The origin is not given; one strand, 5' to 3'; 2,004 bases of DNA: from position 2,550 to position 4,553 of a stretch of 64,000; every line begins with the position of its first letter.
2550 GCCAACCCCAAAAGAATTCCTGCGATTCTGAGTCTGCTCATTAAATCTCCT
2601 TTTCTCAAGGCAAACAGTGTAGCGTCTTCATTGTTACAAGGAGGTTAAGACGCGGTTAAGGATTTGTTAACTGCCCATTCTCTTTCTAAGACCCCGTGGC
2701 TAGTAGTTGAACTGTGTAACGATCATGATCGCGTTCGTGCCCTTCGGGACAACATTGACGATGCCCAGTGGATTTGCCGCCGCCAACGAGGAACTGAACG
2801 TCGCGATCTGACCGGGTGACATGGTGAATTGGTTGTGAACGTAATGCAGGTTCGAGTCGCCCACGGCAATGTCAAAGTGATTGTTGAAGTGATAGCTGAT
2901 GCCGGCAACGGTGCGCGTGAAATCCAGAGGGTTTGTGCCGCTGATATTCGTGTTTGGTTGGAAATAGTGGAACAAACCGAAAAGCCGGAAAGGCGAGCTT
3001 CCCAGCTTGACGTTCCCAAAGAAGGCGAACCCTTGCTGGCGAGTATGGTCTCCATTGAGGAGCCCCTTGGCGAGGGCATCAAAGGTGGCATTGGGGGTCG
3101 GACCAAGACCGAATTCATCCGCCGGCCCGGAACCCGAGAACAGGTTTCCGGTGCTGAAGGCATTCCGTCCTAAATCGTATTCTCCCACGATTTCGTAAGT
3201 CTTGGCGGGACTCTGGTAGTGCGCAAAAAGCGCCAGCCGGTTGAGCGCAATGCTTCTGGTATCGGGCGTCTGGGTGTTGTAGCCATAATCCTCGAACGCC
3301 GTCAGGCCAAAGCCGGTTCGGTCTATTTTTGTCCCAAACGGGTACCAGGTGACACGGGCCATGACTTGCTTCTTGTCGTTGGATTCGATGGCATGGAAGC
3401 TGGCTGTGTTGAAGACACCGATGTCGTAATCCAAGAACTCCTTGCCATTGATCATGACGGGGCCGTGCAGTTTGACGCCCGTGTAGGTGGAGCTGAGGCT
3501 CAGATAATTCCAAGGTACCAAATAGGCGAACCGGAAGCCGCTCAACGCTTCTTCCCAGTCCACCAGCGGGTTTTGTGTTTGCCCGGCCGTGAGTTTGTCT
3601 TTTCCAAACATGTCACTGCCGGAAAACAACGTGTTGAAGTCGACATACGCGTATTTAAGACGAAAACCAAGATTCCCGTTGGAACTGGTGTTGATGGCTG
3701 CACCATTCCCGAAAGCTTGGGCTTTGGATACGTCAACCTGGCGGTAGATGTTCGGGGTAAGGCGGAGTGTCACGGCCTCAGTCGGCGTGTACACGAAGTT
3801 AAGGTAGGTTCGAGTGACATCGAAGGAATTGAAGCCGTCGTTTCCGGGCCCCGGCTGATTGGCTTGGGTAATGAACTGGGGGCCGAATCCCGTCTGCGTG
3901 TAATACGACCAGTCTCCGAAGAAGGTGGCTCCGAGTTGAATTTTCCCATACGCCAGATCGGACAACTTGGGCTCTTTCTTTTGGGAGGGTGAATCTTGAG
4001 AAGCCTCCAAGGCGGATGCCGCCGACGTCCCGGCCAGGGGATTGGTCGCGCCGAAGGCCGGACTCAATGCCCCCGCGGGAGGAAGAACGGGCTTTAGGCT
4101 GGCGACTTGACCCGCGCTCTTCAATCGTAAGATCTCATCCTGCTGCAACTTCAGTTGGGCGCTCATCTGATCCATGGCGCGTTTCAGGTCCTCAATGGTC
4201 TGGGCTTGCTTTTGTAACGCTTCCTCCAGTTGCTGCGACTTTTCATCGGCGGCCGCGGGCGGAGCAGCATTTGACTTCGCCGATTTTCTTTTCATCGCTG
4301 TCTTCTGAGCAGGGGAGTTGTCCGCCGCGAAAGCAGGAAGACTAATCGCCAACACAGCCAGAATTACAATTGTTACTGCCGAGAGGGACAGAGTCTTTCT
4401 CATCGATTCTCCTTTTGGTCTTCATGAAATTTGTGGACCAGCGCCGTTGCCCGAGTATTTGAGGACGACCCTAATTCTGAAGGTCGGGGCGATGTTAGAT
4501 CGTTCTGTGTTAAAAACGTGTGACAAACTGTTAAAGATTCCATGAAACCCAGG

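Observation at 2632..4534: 11-bp-periodic TGTTAA direct repeats (Pho-box-like) upstream of pstS and of the adjacent porin gene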

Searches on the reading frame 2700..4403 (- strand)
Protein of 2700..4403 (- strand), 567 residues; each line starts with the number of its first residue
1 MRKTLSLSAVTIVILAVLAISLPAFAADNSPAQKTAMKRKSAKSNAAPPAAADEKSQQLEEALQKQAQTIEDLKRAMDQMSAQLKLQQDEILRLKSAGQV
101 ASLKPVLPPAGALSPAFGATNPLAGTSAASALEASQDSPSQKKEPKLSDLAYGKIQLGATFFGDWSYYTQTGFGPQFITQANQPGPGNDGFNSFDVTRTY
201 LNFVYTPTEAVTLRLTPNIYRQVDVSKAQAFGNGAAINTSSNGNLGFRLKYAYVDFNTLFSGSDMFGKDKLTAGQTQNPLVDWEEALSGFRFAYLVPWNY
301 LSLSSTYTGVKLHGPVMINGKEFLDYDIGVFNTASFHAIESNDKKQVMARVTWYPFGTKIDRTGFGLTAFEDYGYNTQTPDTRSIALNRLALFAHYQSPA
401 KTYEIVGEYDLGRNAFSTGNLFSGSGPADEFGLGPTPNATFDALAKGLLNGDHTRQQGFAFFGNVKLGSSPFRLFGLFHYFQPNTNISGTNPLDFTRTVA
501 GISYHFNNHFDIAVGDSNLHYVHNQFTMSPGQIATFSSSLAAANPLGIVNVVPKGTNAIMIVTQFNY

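Call 7: search_protein_families(library=pfam, proteins=[window:2700-4403:-])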
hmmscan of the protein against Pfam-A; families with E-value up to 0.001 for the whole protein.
window:2700-4403:- (567 aa): 0 families

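Call 10: search_protein_families(library=pfam, proteins=[window:2700-4403:-], max_evalue=10)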
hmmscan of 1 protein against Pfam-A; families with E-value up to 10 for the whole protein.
window:2700-4403:- (567 aa): 7 families
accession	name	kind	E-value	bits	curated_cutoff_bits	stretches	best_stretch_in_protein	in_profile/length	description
PF14802.11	TMEM192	-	0.045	13.3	25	1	54-85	203-234/236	TMEM192 family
PF09177.16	STX6_10_61_N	-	0.071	14.1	29.4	1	43-92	30-82/99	Syntaxin 6/10/61, N-terminal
PF15855.10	DUF4726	-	0.21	12.3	27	1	47-128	22-98/101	Domain of unknown function (DUF4726)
PF21769.2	vRNAP_dom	-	0.38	11.5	27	1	34-81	92-138/145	Virion DNA-directed RNA polymerase domain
PF11932.13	DUF3450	-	0.72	9.5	32.6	1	14-95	3-85/241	Protein of unknown function (DUF3450)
PF04102.17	SlyX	-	1.1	10.4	30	1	54-89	17-52/67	SlyX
PF12048.14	DUF3530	-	2.8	7.6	29.8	1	10-71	3-65/310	Protein of unknown function (DUF3530)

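Call 11: search_protein_families(library=ncbifam, proteins=[window:2700-4403:-], max_evalue=0.1)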
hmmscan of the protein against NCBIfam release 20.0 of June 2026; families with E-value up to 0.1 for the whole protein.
window:2700-4403:- (567 aa): 1 family
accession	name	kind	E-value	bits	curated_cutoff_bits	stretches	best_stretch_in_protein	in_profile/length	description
NF008173.0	PRK10920.1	equivalog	0.089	11.8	313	0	4-93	36-124/390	uroporphyrinogen-III C-methyltransferase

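Call 14: find_encoding_contigs(protein=window:2700-4403:-, flank=3000, max_places=6)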
Protein window:2700-4403:- (567 aa): 1 contig read that carries it; 1 place shown.
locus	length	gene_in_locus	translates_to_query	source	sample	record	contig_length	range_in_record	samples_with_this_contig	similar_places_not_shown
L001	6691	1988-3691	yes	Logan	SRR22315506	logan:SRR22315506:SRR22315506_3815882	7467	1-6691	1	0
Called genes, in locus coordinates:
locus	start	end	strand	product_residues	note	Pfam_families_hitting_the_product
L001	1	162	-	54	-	?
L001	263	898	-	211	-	PF21955:CarG-like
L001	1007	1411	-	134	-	PF12840:HTH_20 (weak), PF01022:HTH_5, PF13601:HTH_34 (faint)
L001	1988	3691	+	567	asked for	-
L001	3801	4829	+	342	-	PF12849:PBP_like_2, PF01547:SBP_bac_1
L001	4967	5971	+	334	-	PF00528:BPD_transp_1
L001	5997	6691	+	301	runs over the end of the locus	PF00528:BPD_transp_1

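Call 15: find_homologous_proteins(query=window:2700-4403:-)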
Query window:2700-4403:- (567 aa): 747 proteins with E <= 0.001 among 8000 candidates; the best 120 are listed.
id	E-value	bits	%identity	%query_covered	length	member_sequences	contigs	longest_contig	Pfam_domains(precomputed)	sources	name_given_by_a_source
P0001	0.0e+0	1054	82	99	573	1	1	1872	-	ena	-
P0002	6.8e-295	997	79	98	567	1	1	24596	-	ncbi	-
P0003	4.8e-227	773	74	78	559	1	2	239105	-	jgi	jgi:hypothetical protein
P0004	2.1e-221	755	65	91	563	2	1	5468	-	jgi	jgi:hypothetical protein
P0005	8.8e-220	750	58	99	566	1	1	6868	-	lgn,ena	-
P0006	2.0e-219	748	58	100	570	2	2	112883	-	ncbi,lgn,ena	-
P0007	9.0e-219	746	67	87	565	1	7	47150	-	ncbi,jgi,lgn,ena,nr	ncbi:MAG TPA: hypothetical protein VMH85_10125 [Terriglobales bacterium]|nr:hypothetical protein [Te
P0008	1.1e-217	743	61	93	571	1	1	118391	-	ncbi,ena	-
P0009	1.2e-215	736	71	78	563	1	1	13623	-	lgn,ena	-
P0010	1.8e-215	735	71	78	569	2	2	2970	-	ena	-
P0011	1.3e-214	733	65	91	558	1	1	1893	-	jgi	jgi:hypothetical protein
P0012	1.5e-214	732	59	100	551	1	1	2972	-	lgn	-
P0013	4.5e-214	731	64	90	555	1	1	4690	-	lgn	-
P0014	7.1e-214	730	59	98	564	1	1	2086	-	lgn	-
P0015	1.4e-212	726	70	78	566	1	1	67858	-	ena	-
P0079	6.0e-172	592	62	77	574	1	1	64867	-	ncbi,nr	ncbi:MAG TPA: hypothetical protein VFW28_00590 [Micropepsaceae bacterium]|nr:hypothetical protein [M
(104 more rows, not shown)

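Call 18: find_related_loci(query=A1, collection=genome_contigs, flank=4000)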
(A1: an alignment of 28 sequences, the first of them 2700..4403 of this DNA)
Query A1 (567 aa) in genome_contigs; peptide patterns used: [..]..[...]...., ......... (x = any residue, [..] = any of these).
227 stretches matched a pattern; 167 encode a relative of the query (tblastn E <= 1e-3); the best 80 are kept; 80 distinct loci.
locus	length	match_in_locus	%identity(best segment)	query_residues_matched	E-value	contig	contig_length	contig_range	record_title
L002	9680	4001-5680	79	13-567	0e+0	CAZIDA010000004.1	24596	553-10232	MAG TPA_asm: uncultured Acidobacteriota bacterium isolate SRP271791_co2_76 genome assembly, contig: NODE_423_length_2459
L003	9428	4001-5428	67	74-567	0e+0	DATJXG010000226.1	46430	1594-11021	MAG TPA_asm: Terriglobales bacterium isolate SMAG_U15120 k141_882084, whole genome shotgun sequence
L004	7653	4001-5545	60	52-567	0e+0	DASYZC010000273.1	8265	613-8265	MAG TPA_asm: Candidatus Acidiferrales bacterium isolate SMAG_U6352 k141_133678, whole genome shotgun sequence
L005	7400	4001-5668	55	10-567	0e+0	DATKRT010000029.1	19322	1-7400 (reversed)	MAG TPA_asm: Acidobacteriaceae bacterium isolate SMAG_U14035 k141_257852, whole genome shotgun sequence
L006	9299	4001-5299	65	135-567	0e+0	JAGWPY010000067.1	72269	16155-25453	MAG: Gammaproteobacteria bacterium isolate REEB290 k141_932724, whole genome shotgun sequence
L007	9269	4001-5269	65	146-567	0e+0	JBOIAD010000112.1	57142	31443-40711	MAG: Steroidobacteraceae bacterium isolate TC-S_metawrap_bin.199 k127_4238490, whole genome shotgun sequence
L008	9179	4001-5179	71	175-567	0e+0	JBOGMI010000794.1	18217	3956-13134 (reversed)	MAG: Bryobacteraceae bacterium isolate TC-S_maxbin2.bin.66_sub k127_660873, whole genome shotgun sequence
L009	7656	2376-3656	63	137-567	0e+0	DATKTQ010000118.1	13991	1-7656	MAG TPA_asm: Terracidiphilus sp. isolate SMAG_U14085 k141_1636677, whole genome shotgun sequence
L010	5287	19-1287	65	149-567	0e+0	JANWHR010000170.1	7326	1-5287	MAG: Micropepsaceae bacterium isolate CRAIB_MAG20 c_000000069745, whole genome shotgun sequence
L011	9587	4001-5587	55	36-567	0e+0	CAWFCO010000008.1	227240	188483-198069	MAG: uncultured Acidobacteriaceae bacterium isolate MFD02416.bin.1.61 genome assembly, contig: contig_64452, whole genom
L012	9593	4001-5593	53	36-567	0e+0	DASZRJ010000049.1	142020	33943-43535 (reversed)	MAG TPA_asm: Terracidiphilus sp. isolate SMAG_U6021 k141_275642, whole genome shotgun sequence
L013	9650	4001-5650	52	13-567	0e+0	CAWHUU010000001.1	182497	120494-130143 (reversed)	MAG: uncultured Acidobacteriaceae bacterium isolate MFD02416.bin.2.177 genome assembly, contig: contig_101010, whole gen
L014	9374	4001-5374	60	109-567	8e-179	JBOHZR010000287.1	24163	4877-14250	MAG: Steroidobacteraceae bacterium isolate TC-S_metabat2.bin.193 k127_4493050, whole genome shotgun sequence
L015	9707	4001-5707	52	7-567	0e+0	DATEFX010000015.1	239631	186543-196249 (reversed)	MAG TPA_asm: Candidatus Acidiferrales bacterium isolate SMAG_U8770 k141_361898, whole genome shotgun sequence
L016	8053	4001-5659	53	9-567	5e-177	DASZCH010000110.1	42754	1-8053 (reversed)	MAG TPA_asm: Candidatus Acidiferrales bacterium isolate SMAG_U6437 k141_161274, whole genome shotgun sequence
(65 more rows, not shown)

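Call 37: predict_structure(alignment_id=A1)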
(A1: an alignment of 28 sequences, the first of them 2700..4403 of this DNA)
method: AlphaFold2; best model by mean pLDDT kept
length: 567 residues; sequences in the alignment: 28
mean_pLDDT: 67.8   pTM: 0.62
mean pLDDT of the five models: 67.8, 65.0, 64.4, 61.7, 61.6
residues with pLDDT >= 90: 83; 70-90: 217; 50-70: 127; < 50: 140
segments of 3 or more residues with pLDDT < 50: 1-9, 19-52, 98-150, 179-188, 224-241, 423-433
pLDDT, mean of each block of 10 residues (from residue 1): 42 56 33 32 35 52 58 61 66 58 35 26 26 27 38 78 76 57 49 68 88 87 44 31 67 90 88 87 70 63 73 90 92 58 77 87 88 73 76 90 89 73 47 55 77 83 90 91 84 88 88 87 90 86 88 80 84
secondary structure, 60 per line:
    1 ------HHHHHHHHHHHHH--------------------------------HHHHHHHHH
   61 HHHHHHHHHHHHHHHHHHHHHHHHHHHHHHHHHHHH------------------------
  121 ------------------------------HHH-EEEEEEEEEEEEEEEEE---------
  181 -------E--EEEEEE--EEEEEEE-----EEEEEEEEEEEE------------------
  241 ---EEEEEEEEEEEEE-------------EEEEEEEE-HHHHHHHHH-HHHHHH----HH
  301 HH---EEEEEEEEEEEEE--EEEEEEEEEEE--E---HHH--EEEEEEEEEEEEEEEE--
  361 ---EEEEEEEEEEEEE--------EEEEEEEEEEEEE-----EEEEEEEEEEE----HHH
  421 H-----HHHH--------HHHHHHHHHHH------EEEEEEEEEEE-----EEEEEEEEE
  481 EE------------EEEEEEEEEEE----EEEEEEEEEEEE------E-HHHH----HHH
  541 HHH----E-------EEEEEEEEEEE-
elements in order: H7-19 H52-96 E155-171 E191-196 E199-205 E211-222 E244-256 E270-277 H279-287 H289-294 H299-302 E306-318 E321-331 E343-358 E364-376 E385-397 E403-413 H418-421 H427-430 H439-449 E456-466 E472-482 E495-505 E510-521 H530-533 H538-543 E556-566

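Call 39: search_solved_structures(query=A1, max_evalue=1)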
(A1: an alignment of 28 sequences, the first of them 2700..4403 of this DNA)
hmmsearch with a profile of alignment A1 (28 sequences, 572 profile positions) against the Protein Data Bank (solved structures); distinct sequences matched with E-value up to 1: 57.
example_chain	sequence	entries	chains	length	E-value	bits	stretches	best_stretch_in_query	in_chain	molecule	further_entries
8qox_B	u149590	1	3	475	0.0004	22.7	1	17-138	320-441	Conserved membrane protein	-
6ykr_F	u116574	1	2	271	0.013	17.7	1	21-86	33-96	Chemotaxis protein MotB, putative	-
6ykp_F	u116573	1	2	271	0.013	17.7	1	25-86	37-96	Chemotaxis protein MotB, putative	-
4zry_B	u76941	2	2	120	0.022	16.9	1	40-117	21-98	Keratin, type II cytoskeletal 1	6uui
9cod_A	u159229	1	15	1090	0.056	15.6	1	36-163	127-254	SGNH hydrolase-type esterase domain-containing protein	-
5wjb_A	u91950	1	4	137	0.061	15.5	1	44-132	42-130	Capsid assembly scaffolding protein,Myosin-7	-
3tnu_B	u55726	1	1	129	0.081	15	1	28-118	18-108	Keratin, type II cytoskeletal 5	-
2poh_A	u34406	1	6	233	0.084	15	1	19-132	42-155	Head completion protein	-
3c9i_A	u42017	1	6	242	0.097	14.8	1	19-131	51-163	Tail needle protein gp26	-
4zkp_A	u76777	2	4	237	0.1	14.7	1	19-131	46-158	Tail needle protein gp26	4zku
4lin_A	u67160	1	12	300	0.1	14.7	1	36-131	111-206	Tail needle protein gp26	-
9hmf_M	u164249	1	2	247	0.11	14.6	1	31-86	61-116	Chemotaxis protein MotB, putative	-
9y6s_9Q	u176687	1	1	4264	0.14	14.3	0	51-134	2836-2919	Dynein heavy chain, putative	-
8t1i_B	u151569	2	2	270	0.14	14.3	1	45-120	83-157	Mediator of RNA polymerase II transcription subunit 4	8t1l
9rld_L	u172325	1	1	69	0.14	14.2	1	52-103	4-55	Major outer membrane lipoprotein Lpp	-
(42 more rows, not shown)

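Call 64: find_encoding_contigs(protein=P0007, flank=6000, max_places=3)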
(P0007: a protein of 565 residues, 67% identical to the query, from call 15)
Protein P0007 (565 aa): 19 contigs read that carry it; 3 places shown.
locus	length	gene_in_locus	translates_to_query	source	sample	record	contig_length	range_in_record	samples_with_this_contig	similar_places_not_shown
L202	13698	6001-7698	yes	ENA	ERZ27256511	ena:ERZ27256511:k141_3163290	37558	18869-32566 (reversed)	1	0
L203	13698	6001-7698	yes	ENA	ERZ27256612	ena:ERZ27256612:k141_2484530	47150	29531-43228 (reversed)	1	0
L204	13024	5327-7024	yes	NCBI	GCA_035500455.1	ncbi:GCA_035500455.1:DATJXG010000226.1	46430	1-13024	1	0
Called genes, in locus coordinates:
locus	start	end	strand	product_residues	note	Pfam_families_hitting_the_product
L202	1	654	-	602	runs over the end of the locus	PF01839:FG-GAP (faint), PF13517:FG-GAP_3, PF07593:UnbV_ASPIC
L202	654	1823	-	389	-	PF00532:Peripla_BP_1, PF13407:Peripla_BP_4, PF13377:Peripla_BP_3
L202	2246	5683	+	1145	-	PF13620:CarboxypepD_reg, PF25183:OMP_b-brl_4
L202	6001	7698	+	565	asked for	-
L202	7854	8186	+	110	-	-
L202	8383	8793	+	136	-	-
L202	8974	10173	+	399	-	PF00364:Biotin_lipoyl (faint), PF25917:BSH_RND, PF25919:BSH_CusB, PF25973:BSH_CzcB, PF25954:Beta-barrel_RND_2, PF25967:RND-MFP_C, PF25975:CzcB_C, PF25989:YknX_C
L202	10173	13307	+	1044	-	PF00873:ACR_tran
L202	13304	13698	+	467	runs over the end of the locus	PF02321:OEP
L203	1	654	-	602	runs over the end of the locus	PF01839:FG-GAP (faint), PF13517:FG-GAP_3, PF07593:UnbV_ASPIC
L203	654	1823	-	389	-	PF00532:Peripla_BP_1, PF13407:Peripla_BP_4, PF13377:Peripla_BP_3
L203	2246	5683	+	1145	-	PF13620:CarboxypepD_reg, PF25183:OMP_b-brl_4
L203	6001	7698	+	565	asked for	-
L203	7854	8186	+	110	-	-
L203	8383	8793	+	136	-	-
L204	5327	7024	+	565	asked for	-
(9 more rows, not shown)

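Call 65: find_encoding_contigs(protein=P0079, flank=6000, max_places=2)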
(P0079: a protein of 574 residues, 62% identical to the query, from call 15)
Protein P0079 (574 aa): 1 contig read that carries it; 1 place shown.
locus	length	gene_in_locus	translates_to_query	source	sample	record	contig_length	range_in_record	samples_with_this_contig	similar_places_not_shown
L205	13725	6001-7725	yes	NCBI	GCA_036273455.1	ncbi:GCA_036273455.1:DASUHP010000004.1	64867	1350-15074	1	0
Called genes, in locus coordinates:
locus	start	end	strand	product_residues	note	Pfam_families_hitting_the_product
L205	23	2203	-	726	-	PF17764:PriA_3primeBD, PF00270:DEAD, PF04851:ResIII, PF18319:Zn_ribbon_PriA, PF00271:Helicase_C (weak), PF18074:PriA_C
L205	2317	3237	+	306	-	PF02899:Phage_int_SAM_1, PF13495:Phage_int_SAM_4 (weak), PF00589:Phage_integrase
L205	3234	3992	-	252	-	PF13444:Acetyltransf_5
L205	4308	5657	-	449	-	PF07690:MFS_1, PF13000:Acatn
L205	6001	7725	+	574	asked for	-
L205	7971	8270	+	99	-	PF03551:PadR, PF13601:HTH_34 (faint)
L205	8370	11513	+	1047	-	PF00873:ACR_tran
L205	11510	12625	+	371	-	PF25917:BSH_RND, PF25973:BSH_CzcB, PF25876:HH_MFP_RND, PF25954:Beta-barrel_RND_2, PF25989:YknX_C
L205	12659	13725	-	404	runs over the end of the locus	PF25997:BSH_YhbJ (faint), PF25989:YknX_C (faint), PF25917:BSH_RND, PF25919:BSH_CusB (weak), PF25973:BSH_CzcB (weak), PF25954:Beta-barrel_RND_2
